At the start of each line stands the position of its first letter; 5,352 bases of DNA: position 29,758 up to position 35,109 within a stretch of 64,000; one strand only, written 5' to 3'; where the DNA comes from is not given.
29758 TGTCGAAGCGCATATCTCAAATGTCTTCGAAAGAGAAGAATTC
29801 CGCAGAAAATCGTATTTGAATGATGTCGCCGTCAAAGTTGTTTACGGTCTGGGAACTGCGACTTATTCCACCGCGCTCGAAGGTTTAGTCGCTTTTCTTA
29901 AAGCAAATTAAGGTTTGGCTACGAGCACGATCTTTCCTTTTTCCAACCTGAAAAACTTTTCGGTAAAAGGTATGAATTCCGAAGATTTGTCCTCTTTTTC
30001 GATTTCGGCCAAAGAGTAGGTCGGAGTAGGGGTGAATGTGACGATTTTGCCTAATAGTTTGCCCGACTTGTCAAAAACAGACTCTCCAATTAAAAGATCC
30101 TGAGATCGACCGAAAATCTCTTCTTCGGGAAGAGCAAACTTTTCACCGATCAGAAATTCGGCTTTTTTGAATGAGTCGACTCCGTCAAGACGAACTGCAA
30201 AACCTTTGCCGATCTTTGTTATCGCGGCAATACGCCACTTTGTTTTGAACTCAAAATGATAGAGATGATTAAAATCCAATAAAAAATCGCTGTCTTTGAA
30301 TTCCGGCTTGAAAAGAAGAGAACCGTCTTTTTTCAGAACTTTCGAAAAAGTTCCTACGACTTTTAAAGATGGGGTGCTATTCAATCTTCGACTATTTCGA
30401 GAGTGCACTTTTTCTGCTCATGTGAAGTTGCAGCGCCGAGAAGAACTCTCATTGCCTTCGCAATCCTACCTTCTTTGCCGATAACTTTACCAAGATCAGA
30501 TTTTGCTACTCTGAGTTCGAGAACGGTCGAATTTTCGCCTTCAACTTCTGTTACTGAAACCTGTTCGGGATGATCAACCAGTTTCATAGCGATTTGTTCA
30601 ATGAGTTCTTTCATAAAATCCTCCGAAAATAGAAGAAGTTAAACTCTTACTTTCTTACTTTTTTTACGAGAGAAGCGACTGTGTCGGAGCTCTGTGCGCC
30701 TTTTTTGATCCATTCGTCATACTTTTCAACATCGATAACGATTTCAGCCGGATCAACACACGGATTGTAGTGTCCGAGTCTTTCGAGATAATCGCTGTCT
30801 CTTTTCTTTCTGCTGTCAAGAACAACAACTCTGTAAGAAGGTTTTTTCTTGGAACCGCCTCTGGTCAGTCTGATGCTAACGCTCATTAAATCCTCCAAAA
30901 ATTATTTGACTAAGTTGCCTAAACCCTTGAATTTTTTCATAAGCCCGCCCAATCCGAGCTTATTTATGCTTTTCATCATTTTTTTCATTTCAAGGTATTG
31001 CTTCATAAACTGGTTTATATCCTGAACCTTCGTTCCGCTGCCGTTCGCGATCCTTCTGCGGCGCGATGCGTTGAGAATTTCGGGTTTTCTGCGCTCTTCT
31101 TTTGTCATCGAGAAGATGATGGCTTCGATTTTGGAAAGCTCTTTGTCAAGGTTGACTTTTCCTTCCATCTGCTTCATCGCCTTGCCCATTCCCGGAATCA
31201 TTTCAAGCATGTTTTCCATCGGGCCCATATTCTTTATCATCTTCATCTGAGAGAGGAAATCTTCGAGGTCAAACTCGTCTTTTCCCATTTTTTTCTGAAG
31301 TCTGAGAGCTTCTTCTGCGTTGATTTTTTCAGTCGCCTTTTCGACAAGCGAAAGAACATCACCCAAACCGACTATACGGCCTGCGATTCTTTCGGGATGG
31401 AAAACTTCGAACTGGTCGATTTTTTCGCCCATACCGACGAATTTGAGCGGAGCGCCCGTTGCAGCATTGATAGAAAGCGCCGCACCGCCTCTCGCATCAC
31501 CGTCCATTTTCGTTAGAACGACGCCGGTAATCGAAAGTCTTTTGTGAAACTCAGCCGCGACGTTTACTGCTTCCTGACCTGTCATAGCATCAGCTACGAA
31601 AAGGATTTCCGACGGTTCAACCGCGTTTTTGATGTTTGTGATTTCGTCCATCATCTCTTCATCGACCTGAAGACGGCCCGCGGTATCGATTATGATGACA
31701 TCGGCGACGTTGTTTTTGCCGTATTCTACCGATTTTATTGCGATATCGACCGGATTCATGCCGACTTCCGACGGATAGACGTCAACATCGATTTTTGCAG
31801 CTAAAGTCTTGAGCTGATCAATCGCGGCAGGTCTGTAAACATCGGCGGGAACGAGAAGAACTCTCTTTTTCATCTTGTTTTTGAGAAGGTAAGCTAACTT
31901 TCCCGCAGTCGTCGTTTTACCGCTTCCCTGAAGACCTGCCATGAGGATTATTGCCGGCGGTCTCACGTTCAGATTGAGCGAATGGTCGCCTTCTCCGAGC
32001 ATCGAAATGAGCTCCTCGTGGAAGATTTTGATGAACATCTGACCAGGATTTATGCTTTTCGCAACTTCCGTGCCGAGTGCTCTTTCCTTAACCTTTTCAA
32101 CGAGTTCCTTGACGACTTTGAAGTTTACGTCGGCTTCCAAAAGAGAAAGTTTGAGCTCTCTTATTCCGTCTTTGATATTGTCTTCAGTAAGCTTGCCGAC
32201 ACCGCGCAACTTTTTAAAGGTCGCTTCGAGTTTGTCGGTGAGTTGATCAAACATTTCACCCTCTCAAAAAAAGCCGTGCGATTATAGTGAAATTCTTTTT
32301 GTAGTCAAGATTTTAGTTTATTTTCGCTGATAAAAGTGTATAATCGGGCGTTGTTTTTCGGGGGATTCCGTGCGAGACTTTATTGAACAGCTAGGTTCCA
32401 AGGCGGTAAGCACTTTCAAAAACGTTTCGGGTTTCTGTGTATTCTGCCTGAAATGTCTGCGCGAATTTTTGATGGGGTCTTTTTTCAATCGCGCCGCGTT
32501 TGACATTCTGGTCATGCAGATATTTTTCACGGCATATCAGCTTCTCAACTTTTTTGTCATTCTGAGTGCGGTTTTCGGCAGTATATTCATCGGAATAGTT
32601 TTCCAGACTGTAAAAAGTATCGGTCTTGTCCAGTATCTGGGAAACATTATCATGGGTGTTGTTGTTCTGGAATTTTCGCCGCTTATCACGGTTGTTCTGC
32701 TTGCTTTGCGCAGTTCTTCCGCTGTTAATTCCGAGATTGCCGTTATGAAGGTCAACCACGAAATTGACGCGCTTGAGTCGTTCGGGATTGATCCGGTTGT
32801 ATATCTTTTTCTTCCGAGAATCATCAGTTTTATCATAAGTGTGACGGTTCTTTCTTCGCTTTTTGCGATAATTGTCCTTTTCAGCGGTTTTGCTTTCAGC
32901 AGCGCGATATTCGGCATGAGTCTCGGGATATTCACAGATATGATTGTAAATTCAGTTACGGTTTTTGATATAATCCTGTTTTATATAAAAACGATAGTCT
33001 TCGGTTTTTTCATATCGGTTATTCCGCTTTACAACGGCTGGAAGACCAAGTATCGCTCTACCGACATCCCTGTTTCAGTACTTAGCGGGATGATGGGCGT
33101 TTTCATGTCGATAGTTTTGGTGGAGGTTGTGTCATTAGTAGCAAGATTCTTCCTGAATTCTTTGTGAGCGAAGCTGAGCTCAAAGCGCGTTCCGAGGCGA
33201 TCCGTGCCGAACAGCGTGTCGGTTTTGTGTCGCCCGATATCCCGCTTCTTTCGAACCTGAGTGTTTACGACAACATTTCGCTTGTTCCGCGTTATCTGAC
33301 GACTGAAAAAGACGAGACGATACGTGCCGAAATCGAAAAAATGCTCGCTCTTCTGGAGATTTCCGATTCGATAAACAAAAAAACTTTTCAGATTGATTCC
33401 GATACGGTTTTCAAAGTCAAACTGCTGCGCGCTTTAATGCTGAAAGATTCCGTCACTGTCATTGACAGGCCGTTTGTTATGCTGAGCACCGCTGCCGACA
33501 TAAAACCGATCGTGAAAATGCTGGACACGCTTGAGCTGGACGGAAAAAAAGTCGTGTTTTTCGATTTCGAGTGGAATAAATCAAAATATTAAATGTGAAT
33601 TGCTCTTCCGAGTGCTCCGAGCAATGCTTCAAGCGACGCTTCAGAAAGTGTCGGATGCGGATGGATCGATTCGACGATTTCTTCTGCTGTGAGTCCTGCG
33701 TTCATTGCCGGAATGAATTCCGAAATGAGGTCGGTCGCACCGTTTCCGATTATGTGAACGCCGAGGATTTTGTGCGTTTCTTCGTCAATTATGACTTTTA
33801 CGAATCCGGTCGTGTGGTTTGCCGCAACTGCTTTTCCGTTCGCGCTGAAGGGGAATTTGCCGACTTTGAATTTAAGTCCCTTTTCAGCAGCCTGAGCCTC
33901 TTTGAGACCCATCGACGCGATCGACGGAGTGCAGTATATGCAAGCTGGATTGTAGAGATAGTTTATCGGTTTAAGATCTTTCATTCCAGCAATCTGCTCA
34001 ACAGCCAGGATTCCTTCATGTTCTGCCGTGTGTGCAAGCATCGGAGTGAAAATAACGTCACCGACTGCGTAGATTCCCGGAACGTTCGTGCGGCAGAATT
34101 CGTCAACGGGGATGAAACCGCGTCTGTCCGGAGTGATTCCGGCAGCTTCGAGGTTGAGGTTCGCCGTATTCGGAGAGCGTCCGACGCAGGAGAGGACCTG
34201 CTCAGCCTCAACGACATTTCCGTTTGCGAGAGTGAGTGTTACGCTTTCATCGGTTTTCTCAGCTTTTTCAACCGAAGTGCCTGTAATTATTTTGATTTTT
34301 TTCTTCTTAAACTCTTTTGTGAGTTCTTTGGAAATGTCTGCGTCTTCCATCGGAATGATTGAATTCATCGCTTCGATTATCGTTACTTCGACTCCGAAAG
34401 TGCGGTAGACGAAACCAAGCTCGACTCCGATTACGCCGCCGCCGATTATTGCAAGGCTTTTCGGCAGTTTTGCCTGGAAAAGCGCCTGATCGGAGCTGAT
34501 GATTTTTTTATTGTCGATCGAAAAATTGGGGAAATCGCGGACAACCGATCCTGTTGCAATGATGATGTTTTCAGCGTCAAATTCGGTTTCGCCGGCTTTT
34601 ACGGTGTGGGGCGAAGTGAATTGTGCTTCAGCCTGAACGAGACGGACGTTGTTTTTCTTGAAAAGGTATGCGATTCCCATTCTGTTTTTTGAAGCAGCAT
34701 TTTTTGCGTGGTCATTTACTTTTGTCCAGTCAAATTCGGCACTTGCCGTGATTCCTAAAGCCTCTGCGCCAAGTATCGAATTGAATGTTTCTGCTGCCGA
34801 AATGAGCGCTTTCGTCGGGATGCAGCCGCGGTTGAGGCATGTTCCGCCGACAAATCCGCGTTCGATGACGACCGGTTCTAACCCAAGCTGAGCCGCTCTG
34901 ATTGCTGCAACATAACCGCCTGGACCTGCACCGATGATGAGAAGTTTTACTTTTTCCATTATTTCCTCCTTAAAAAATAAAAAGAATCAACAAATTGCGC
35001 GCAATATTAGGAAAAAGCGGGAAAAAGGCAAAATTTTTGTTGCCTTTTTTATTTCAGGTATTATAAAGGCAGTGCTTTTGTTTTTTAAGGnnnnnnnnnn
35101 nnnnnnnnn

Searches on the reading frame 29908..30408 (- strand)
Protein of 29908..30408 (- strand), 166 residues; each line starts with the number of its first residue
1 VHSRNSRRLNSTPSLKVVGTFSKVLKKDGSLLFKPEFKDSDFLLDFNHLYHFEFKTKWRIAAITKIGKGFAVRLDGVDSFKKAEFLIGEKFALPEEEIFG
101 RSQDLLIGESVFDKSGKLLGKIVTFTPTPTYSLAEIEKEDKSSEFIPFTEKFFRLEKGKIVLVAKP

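Call 20: search_protein_families(library=pfam, proteins=[window:29908-30408:-], max_evalue=0.00001)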
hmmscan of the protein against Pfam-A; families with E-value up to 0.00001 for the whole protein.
window:29908-30408:- (166 aa): 1 family
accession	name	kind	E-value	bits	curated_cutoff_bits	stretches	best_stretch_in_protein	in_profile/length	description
PF24986.1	PRC_RimM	-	7.8e-06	25.9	27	0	106-154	4-52/69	RimM PRC barrel domain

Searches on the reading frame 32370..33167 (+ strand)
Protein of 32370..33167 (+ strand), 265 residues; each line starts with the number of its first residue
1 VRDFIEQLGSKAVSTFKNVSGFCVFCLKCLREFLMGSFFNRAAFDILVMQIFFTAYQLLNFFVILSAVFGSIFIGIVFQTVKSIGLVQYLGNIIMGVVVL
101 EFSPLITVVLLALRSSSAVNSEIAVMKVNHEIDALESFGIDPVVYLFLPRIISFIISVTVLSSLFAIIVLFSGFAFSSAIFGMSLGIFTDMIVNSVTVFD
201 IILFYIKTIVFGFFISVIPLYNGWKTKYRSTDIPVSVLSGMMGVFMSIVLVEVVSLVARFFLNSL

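Call 20: search_protein_families(library=pfam, proteins=[window:32370-33167:+], max_evalue=0.00001)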
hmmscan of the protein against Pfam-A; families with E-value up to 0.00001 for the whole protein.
window:32370-33167:+ (265 aa): 1 family
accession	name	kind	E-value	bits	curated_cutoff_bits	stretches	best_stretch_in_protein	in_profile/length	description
PF02405.21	MlaE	-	6.9e-44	150.4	22.5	1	48-255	2-209/212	Permease MlaE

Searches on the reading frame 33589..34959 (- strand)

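Call 20: search_protein_families(library=pfam, proteins=[window:33589-34959:-], max_evalue=0.00001)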
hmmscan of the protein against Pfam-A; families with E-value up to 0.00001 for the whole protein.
window:33589-34959:- (456 aa): 4 families
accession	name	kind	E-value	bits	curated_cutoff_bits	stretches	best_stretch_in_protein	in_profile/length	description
PF07992.20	Pyr_redox_2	-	8e-79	265.5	26.1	1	5-316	2-291/291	Pyridine nucleotide-disulphide oxidoreductase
PF02852.28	Pyr_redox_dim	-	9.7e-38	129.2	25.3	1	338-445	2-109/110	Pyridine nucleotide-disulphide oxidoreductase, dimerisation domain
PF00070.33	Pyr_redox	-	5.2e-22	78.6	22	1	169-243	2-78/82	Pyridine nucleotide-disulphide oxidoreductase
PF13738.12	Pyr_redox_3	-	2e-20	73.7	30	1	7-300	1-305/305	Pyridine nucleotide-disulphide oxidoreductase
